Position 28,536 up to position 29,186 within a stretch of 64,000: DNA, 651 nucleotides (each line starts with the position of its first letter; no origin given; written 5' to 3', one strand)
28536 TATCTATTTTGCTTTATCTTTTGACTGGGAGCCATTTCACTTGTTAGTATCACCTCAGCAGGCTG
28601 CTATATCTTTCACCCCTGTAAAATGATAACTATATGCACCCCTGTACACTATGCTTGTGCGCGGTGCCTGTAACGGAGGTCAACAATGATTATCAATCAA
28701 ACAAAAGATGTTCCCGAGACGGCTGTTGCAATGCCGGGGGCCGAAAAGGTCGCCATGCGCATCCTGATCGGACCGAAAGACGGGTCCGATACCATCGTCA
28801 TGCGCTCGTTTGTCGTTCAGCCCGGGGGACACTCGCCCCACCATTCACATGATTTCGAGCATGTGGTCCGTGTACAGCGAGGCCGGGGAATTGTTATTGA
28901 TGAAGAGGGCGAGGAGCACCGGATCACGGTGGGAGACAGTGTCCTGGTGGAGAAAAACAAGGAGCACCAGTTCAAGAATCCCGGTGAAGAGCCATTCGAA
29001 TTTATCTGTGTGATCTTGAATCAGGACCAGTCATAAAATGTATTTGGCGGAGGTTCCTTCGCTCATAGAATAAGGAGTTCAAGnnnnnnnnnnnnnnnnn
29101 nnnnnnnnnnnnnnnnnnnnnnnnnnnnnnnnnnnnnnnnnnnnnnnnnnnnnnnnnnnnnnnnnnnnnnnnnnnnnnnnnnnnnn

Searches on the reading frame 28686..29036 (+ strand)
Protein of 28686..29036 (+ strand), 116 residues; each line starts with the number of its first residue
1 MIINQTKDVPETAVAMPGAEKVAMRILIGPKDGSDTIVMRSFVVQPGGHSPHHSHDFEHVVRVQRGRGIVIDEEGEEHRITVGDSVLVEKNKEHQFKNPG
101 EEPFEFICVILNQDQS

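Call 24: search_protein_families(library=pfam, proteins=[window:28686-29036:+], max_evalue=0.01)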
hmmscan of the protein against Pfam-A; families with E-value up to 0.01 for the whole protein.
window:28686-29036:+ (116 aa): 6 families
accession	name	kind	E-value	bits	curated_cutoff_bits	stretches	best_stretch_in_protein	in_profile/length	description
PF07883.17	Cupin_2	-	1.9e-17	63.2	27.2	1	42-109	3-69/70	Cupin domain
PF02311.25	AraC_binding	-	4.2e-08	33.5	21.1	1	49-114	15-79/135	AraC-like ligand binding domain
PF01050.24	MannoseP_isomer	-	5.2e-05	23.8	23.6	1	38-109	29-100/116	Mannose-6-phosphate isomerase C-terminal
PF06339.18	Ectoine_synth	-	0.00018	22.2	27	1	1-110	1-107/127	Ectoine synthase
PF05899.18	Cupin_3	-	0.0029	17.7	23.5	1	46-92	16-60/74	EutQ-like cupin domain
PF12852.13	Cupin_6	-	0.0044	17.2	26.7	1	59-103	36-82/183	Cupin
